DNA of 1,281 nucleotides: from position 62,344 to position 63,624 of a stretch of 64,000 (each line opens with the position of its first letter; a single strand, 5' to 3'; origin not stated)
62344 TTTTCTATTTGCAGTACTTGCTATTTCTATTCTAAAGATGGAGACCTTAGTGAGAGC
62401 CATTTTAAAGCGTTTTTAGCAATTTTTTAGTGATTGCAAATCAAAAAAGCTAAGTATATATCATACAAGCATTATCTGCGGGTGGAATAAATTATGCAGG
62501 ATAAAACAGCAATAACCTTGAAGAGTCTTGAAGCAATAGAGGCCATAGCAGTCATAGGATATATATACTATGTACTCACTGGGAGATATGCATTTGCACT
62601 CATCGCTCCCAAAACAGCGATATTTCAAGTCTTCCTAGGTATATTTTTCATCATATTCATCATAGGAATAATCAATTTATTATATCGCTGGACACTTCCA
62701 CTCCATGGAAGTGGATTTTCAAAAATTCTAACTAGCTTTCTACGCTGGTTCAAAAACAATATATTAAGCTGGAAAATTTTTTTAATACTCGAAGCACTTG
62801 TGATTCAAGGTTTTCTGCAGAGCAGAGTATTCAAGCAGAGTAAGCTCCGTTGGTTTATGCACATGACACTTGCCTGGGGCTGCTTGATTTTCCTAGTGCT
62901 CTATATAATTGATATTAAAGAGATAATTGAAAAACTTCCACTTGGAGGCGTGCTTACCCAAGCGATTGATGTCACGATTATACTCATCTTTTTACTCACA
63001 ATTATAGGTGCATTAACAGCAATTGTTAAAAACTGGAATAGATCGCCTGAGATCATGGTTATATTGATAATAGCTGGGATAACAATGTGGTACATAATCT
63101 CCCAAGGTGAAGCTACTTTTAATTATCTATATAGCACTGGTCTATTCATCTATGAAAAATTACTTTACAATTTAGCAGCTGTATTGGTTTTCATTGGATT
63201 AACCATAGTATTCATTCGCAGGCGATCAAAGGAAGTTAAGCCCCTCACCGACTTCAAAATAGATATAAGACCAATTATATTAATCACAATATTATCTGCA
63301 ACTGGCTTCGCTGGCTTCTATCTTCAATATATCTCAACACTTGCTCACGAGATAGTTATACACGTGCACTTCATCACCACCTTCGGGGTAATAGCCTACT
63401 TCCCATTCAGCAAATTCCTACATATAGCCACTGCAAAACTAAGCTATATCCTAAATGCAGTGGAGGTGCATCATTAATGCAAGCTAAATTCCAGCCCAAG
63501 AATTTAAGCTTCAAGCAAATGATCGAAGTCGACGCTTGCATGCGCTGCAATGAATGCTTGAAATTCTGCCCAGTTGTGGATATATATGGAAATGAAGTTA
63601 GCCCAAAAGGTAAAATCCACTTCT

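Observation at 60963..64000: HTH-MEDS-V4R regulator upstream of a membrane Hdr-like (cytochrome-b-like plus HdrD-like) pair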

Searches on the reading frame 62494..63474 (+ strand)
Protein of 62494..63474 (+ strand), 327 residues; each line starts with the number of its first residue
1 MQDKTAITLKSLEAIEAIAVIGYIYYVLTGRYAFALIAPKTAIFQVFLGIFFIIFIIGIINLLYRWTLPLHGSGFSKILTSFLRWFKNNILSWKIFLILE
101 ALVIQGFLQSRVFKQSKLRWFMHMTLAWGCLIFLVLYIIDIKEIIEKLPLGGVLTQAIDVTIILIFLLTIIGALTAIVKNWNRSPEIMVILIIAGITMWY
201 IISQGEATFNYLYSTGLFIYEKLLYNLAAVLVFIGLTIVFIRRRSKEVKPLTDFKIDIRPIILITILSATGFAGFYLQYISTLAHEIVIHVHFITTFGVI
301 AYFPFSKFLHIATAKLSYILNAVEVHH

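Call 5: search_protein_families(library=pfam, proteins=[window:62494-63474:+], max_evalue=1)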
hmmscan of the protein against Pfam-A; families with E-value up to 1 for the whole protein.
window:62494-63474:+ (327 aa): 3 families
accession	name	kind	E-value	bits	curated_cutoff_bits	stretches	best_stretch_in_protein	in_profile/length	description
PF02665.19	Nitrate_red_gam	-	0.0036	17.4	22.9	1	286-322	174-210/217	Nitrate reductase gamma subunit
PF02939.21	UcrQ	-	0.082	13.3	25.2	0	176-214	33-71/78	UcrQ family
PF01988.24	VIT1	-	0.15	12.3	28.1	1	86-139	160-212/214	VIT family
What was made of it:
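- Taken alone, the membrane protein is below the Pfam NarI gathering score (17.4 against 22.9 bits, call 5).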

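Call 6: search_protein_families(library=ncbifam, proteins=[window:62494-63474:+], max_evalue=1)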
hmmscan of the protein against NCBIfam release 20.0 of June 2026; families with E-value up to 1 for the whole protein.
window:62494-63474:+ (327 aa): 4 families
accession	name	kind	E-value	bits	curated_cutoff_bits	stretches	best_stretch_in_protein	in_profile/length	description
NF038018.1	qmoC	equivalog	2e-07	30.8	300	1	210-312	249-352/360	quinone-interacting membrane-bound oxidoreductase complex subunit QmoC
TIGR02484.1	CitB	equivalog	0.00022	20.5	246.6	1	229-324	263-358/372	tricarballylate utilization 4Fe-4S protein TcuB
NF011607.0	PRK15033.1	subfamily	0.016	14.1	524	1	235-311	291-364/389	tricarballylate utilization 4Fe-4S protein TcuB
NF033507.3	Loki-CTERM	subfamily_domain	0.067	13.5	19.9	1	225-246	4-25/27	Loki-CTERM sorting domain-containing protein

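Call 7: find_encoding_contigs(protein=window:62494-63474:+, flank=10000, max_places=6)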
Protein window:62494-63474:+ (327 aa): no gene with exactly this product is on record in the collection.
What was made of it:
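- Tried and rejected: Exact-sequence look-up of the membrane protein found nothing on record (call 7).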

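Call 23: search_solved_structures(query=window:62494-63474:+, max_evalue=10, show_alignments=3)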
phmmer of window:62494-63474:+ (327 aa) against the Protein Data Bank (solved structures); distinct sequences matched with E-value up to 10: 0.

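Call 24: find_homologous_proteins(query=window:62494-63474:+, max_evalue=0.001)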
Query window:62494-63474:+ (327 aa): 5 proteins with E <= 0.001 among 7029 candidates.
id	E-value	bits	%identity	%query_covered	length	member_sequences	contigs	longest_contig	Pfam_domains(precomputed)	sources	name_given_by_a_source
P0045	1.2e-201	687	100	100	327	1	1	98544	-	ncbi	ncbi:MAG: hypothetical protein QXJ68_02340 [Methanocellales archaeon]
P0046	3.4e-169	580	83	100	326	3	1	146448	-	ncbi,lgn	ncbi:MAG: hypothetical protein QXL78_01815 [Methanocellales archaeon]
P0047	3.8e-167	574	82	100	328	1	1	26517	-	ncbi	-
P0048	2.3e-143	495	68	100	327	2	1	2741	-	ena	-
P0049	1.9e-117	410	65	91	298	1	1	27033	-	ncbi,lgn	-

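Call 29: find_related_loci(query=A1, collection=genome_contigs, flank=10000)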
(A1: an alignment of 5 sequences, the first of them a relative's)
Query A1 (327 aa) in genome_contigs; peptide patterns used: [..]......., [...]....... (x = any residue, [..] = any of these).
27 stretches matched a pattern; 3 encode a relative of the query (tblastn E <= 1e-3); 3 distinct loci.
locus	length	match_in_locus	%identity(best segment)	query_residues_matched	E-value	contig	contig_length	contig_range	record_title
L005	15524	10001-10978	83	1-327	2e-169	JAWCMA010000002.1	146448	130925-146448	MAG: Methanocellales archaeon isolate JZ-2_201705_bins_258 JZ-2_201705_bins_258_scaffold_2, whole genome shotgun sequenc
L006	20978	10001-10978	82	2-327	7e-172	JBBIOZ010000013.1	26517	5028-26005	MAG: Methanocellales archaeon isolate TCS170221_bin_291 NODE_430_length_26517_cov_4.103280, whole genome shotgun sequenc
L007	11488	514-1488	63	1-327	5e-126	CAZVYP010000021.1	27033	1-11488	MAG TPA_asm: uncultured Methanocellales archaeon isolate binchicken_co383_63 genome assembly, contig: NODE_366_length_27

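Call 33: predict_structure(alignment_id=A1)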
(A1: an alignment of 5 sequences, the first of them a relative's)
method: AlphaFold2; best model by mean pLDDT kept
length: 327 residues; sequences in the alignment: 5
mean_pLDDT: 39.5   pTM: 0.21
mean pLDDT of the five models: 39.5, 37.0, 36.5, 36.1, 36.1
residues with pLDDT >= 90: 0; 70-90: 0; 50-70: 21; < 50: 306
segments of 3 or more residues with pLDDT < 50: 1-115, 117-177, 208-327
pLDDT, mean of each block of 10 residues (from residue 1): 41 40 35 31 42 44 40 43 43 42 43 42 43 36 35 41 40 47 52 51 52 38 38 38 34 31 35 34 38 39 35 32 25
secondary structure, 60 per line:
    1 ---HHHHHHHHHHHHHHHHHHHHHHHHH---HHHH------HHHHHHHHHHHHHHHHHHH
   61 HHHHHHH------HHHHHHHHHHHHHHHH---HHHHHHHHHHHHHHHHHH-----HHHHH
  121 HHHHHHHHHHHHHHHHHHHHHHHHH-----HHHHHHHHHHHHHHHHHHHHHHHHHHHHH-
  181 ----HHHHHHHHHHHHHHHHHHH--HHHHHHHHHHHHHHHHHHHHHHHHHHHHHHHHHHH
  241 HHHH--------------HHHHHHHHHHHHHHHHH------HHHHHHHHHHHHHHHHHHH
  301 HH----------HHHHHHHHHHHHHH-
elements in order: H4-28 H32-35 H42-67 H74-89 H93-110 H116-145 H151-179 H185-203 H206-244 H259-275 H282-302 H313-326
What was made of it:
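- Tried and rejected: AF2 of the membrane protein with 5 sequences failed (pLDDT 39.5, call 33).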

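Call 36: search_protein_representatives(alignment_id=A1)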
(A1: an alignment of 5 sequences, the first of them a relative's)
Query: 5 sequences, 327 profile positions. Proteins with E-value up to 0.001 (for the whole library): 62; up to 1e-10: 1; up to 1e-30: 1. The best 62 are listed.
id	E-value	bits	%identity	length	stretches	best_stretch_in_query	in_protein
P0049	1.8e-161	553.2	-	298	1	27-327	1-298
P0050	1.8e-10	57.0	-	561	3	41-139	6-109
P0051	5.1e-09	52.2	-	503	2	48-139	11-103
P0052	5.4e-09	52.1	-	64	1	4-49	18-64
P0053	1.1e-07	47.9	-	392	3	43-139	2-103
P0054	1.4e-07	47.5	-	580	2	44-187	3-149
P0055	1.4e-07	47.5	-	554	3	43-140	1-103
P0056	3.2e-07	46.3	-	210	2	226-312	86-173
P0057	6.6e-07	45.3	-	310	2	43-198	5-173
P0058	7.2e-07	45.1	-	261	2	70-203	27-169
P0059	1.2e-06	44.4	-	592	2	43-140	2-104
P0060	1.5e-06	44.1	-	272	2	226-312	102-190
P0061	1.8e-06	43.8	-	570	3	49-136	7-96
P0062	1.9e-06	43.8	-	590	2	43-137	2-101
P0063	6.2e-06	42.1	-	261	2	82-198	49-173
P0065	1.6e-05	40.7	-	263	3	88-134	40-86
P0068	2.4e-05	40.2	-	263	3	85-134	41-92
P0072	4.0e-05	39.4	-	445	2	226-312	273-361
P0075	4.1e-05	39.4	-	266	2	50-132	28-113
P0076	5.5e-05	38.9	-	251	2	50-205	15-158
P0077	5.7e-05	38.9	-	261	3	102-131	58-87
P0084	1.1e-04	38.0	-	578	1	42-322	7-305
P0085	1.3e-04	37.7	-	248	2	272-315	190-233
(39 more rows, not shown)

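Call 37: search_protein_families(library=pfam, proteins=[P0050, P0051, P0053, P0054, P0056, P0057, P0058, P0060, P0084, P0072], max_evalue=0.001)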
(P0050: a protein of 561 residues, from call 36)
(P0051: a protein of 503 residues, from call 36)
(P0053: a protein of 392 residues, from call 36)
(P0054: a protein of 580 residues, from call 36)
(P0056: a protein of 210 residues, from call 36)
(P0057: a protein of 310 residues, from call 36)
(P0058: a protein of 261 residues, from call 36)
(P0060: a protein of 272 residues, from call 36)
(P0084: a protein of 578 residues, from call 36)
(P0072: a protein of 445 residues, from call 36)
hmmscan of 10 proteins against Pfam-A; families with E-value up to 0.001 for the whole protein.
P0050 (561 aa): 13 families
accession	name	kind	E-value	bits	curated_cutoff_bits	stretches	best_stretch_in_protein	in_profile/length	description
PF13183.11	Fer4_8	-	3.5e-17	63.1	27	2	473-540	3-68/68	4Fe-4S dicluster domain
PF13237.11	Fer4_10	-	8.8e-17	61.2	25.5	2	473-537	7-53/53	4Fe-4S dicluster domain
PF13187.11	Fer4_9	-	3.6e-12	46.5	27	1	474-539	1-50/52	4Fe-4S dicluster domain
PF13534.11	Fer4_17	-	9.3e-12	45.8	22.2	1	475-540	2-60/61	4Fe-4S dicluster domain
PF13484.11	Fer4_16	-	1.1e-10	42.6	30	1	475-538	2-65/66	4Fe-4S double cluster binding domain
PF12838.12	Fer4_7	-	2.8e-10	41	27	1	338-407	2-52/52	4Fe-4S dicluster domain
PF02665.19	Nitrate_red_gam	-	5.5e-10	39.7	22.9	1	81-186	37-145/217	Nitrate reductase gamma subunit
PF12797.12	Fer4_2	-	2.5e-08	33.8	24.5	0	333-349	5-21/22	4Fe-4S binding domain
PF00037.32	Fer4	-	2.1e-07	30.9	21.1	0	335-353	5-23/24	4Fe-4S binding domain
PF14697.11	Fer4_21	-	4.6e-07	30.3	35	0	390-405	38-53/59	4Fe-4S dicluster domain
PF13746.11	Fer4_18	-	1.6e-05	25.5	27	0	388-411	56-79/114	4Fe-4S dicluster domain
PF12800.12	Fer4_4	-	8.6e-05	23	24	0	475-487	4-16/17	4Fe-4S binding domain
PF12798.12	Fer4_3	-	0.00021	22.3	27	0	393-407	1-15/15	4Fe-4S binding domain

P0051 (503 aa): 11 families
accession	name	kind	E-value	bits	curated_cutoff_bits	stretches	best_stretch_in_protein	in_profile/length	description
PF13183.11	Fer4_8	-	1.7e-19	70.6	27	2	238-313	1-68/68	4Fe-4S dicluster domain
PF13237.11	Fer4_10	-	1.1e-15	57.7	25.5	1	404-468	7-53/53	4Fe-4S dicluster domain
PF13534.11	Fer4_17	-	5.2e-15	56.2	22.2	1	406-471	2-60/61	4Fe-4S dicluster domain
PF13187.11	Fer4_9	-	3.4e-12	46.6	27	1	405-470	1-50/52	4Fe-4S dicluster domain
PF12838.12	Fer4_7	-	8.7e-08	33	27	0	241-313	1-52/52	4Fe-4S dicluster domain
PF14697.11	Fer4_21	-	1.6e-07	31.8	35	0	402-419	37-54/59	4Fe-4S dicluster domain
PF13484.11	Fer4_16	-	3.2e-07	31.5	30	0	388-418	35-65/66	4Fe-4S double cluster binding domain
PF02665.19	Nitrate_red_gam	-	4.7e-07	30.1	22.9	1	76-178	38-146/217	Nitrate reductase gamma subunit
PF13746.11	Fer4_18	-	5.3e-07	30.3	27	0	294-317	56-79/114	4Fe-4S dicluster domain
PF12797.12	Fer4_2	-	0.00017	21.8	24.5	0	235-253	3-21/22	4Fe-4S binding domain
PF00037.32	Fer4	-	0.00053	20.1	21.1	0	298-312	7-21/24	4Fe-4S binding domain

P0053 (392 aa): 2 families
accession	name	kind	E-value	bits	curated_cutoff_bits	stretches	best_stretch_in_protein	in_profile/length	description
PF13183.11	Fer4_8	-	1.5e-05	25.9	27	1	324-392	1-61/68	4Fe-4S dicluster domain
PF02665.19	Nitrate_red_gam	-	0.0004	20.5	22.9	0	267-303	172-208/217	Nitrate reductase gamma subunit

P0054 (580 aa): 12 families
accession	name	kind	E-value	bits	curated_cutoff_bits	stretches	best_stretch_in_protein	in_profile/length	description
PF13183.11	Fer4_8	-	6e-17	62.4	27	2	325-399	2-68/68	4Fe-4S dicluster domain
PF13187.11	Fer4_9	-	2.3e-15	56.8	27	1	491-556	1-50/52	4Fe-4S dicluster domain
PF13237.11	Fer4_10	-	2.3e-14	53.5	25.5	1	490-554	7-53/53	4Fe-4S dicluster domain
PF13534.11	Fer4_17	-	3.7e-13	50.2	22.2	2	492-557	2-60/61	4Fe-4S dicluster domain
PF12838.12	Fer4_7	-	4.6e-09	37.1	27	0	492-557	2-52/52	4Fe-4S dicluster domain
PF02665.19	Nitrate_red_gam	-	5.4e-08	33.2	22.9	1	125-178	93-146/217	Nitrate reductase gamma subunit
PF13484.11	Fer4_16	-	5.9e-06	27.4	30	0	492-555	2-65/66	4Fe-4S double cluster binding domain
PF13746.11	Fer4_18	-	1.3e-05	25.8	27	0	373-402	50-78/114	4Fe-4S dicluster domain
PF12797.12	Fer4_2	-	2.2e-05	24.6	24.5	0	325-339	7-21/22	4Fe-4S binding domain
PF14697.11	Fer4_21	-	3.3e-05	24.4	35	0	490-506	39-55/59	4Fe-4S dicluster domain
PF00037.32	Fer4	-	0.00021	21.4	21.1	0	326-341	6-21/24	4Fe-4S binding domain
PF12798.12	Fer4_3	-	0.00042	21.4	27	0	328-342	1-15/15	4Fe-4S binding domain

P0056 (210 aa): 1 family
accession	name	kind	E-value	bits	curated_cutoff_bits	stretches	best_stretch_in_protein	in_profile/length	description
PF02665.19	Nitrate_red_gam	-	9.3e-05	22.6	22.9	1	87-141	93-146/217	Nitrate reductase gamma subunit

P0057 (310 aa): 1 family
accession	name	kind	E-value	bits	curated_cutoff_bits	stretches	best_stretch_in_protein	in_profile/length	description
PF02665.19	Nitrate_red_gam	-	8.7e-05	22.7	22.9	0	131-182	93-144/217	Nitrate reductase gamma subunit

P0058 (261 aa): 1 family
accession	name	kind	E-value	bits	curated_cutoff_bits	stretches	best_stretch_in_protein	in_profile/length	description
PF02665.19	Nitrate_red_gam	-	3.6e-08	33.7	22.9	1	104-246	65-205/217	Nitrate reductase gamma subunit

P0060 (272 aa): 0 families

P0084 (578 aa): 14 families
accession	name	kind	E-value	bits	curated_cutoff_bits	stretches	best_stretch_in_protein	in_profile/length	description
PF13183.11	Fer4_8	-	1.9e-16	60.8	27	2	319-393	2-68/68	4Fe-4S dicluster domain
PF13237.11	Fer4_10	-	2.5e-16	59.8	25.5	1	487-551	8-53/53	4Fe-4S dicluster domain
PF12838.12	Fer4_7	-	1.1e-13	51.8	27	2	322-393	2-52/52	4Fe-4S dicluster domain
PF13534.11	Fer4_17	-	3.2e-13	50.4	22.2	2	488-554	2-60/61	4Fe-4S dicluster domain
PF13187.11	Fer4_9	-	1e-10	41.9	27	1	487-553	1-50/52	4Fe-4S dicluster domain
PF12797.12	Fer4_2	-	4.8e-09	36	24.5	0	376-391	7-22/22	4Fe-4S binding domain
PF12800.12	Fer4_4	-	3.8e-07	30.3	24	0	487-499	3-15/17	4Fe-4S binding domain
PF12837.12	Fer4_6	-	1.6e-06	28.2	25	0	319-334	6-21/24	4Fe-4S binding domain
PF00037.32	Fer4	-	2.3e-05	24.4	21.1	0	317-332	3-18/24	4Fe-4S binding domain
PF02665.19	Nitrate_red_gam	-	9.9e-05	22.5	22.9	0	269-305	174-210/217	Nitrate reductase gamma subunit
PF12798.12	Fer4_3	-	0.00019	22.5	27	0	379-393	1-15/15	4Fe-4S binding domain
PF13746.11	Fer4_18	-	0.00026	21.6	27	0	364-397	46-79/114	4Fe-4S dicluster domain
PF14697.11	Fer4_21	-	0.0005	20.6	35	0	539-551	40-52/59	4Fe-4S dicluster domain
PF13484.11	Fer4_16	-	0.00099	20.3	30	0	488-552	2-65/66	4Fe-4S double cluster binding domain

P0072 (445 aa): 1 family
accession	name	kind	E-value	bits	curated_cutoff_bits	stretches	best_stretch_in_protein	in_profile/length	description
PF02665.19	Nitrate_red_gam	-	0.00033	20.8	22.9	0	274-328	93-146/217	Nitrate reductase gamma subunit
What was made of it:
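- On NarI/HdrE family: Profile A1 hits P0050 at E 1.8e-10, and P0050 itself carries PF02665 at 39.7 bits (calls 36, 37).
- The family profile hits NarI-domain proteins, best E 1.8e-10 (calls 36, 37).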

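Call 38: search_solved_structures(query=A1, max_evalue=10, show_alignments=4)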
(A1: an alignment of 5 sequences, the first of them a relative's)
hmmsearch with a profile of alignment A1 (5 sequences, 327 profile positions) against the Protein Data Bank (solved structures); distinct sequences matched with E-value up to 10: 0.
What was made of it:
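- It has no direct PDB hit (calls 23, 38), and its AF2 model failed (pLDDT 39, call 33).
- Tried and rejected: A PDB sequence search with the membrane protein alone, and with the 5-sequence family profile, gave no hits (calls 23, 38).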

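Call 43: search_solved_structures(query=A3, max_evalue=10, show_alignments=4)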
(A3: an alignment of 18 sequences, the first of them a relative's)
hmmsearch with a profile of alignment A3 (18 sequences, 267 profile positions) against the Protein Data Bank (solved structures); distinct sequences matched with E-value up to 10: 14.
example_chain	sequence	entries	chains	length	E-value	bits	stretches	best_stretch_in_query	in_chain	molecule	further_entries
1y5l_C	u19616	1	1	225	5.3e-11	45.7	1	96-259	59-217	Respiratory nitrate reductase 1 gamma chain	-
3egw_C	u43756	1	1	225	1.3e-10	44.4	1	96-259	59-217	Respiratory nitrate reductase 1 gamma chain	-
1q16_C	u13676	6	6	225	1.3e-10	44.4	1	96-259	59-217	Respiratory nitrate reductase 1 gamma chain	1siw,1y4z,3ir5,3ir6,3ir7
1y5i_C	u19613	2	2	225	2e-10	43.8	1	96-259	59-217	Respiratory nitrate reductase 1 gamma chain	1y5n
9ojn_A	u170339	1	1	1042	2.5e-06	30.4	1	43-258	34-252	Iron-sulfur-binding reductase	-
2jo1_A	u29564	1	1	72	0.89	12.2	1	137-163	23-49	Phospholemman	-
9ro9_C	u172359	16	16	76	0.99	12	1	137-163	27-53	Phospholemman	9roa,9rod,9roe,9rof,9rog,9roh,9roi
8rp5_A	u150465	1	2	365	1.1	11.8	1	129-185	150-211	Alpha-methylacyl-CoA racemase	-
1x74_A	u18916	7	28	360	1.2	11.8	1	129-185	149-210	2-methylacyl-CoA racemase | probable alpha-methylacyl-CoA racemase MCR | PROBABLE ALPHA-METHYLACYL-COA RACEMASE MCR (2-METHYLACYL-COA RACEMASE) (2-ARYLPROPIONYL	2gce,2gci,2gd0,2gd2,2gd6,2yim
9i2t_A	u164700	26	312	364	1.2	11.7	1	129-185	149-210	Alpha-methylacyl-CoA racemase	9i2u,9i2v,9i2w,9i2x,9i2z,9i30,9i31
8rmw_A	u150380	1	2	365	1.2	11.7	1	129-185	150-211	Alpha-methylacyl-CoA racemase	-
8rp3_A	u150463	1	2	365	1.2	11.7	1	129-185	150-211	Alpha-methylacyl-CoA racemase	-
8tm9_A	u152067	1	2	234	1.3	11.6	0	8-55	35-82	D_3_633_8x peptide bound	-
8snm_B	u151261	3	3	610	2.1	11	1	230-254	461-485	Disintegrin and metalloproteinase domain-containing protein 17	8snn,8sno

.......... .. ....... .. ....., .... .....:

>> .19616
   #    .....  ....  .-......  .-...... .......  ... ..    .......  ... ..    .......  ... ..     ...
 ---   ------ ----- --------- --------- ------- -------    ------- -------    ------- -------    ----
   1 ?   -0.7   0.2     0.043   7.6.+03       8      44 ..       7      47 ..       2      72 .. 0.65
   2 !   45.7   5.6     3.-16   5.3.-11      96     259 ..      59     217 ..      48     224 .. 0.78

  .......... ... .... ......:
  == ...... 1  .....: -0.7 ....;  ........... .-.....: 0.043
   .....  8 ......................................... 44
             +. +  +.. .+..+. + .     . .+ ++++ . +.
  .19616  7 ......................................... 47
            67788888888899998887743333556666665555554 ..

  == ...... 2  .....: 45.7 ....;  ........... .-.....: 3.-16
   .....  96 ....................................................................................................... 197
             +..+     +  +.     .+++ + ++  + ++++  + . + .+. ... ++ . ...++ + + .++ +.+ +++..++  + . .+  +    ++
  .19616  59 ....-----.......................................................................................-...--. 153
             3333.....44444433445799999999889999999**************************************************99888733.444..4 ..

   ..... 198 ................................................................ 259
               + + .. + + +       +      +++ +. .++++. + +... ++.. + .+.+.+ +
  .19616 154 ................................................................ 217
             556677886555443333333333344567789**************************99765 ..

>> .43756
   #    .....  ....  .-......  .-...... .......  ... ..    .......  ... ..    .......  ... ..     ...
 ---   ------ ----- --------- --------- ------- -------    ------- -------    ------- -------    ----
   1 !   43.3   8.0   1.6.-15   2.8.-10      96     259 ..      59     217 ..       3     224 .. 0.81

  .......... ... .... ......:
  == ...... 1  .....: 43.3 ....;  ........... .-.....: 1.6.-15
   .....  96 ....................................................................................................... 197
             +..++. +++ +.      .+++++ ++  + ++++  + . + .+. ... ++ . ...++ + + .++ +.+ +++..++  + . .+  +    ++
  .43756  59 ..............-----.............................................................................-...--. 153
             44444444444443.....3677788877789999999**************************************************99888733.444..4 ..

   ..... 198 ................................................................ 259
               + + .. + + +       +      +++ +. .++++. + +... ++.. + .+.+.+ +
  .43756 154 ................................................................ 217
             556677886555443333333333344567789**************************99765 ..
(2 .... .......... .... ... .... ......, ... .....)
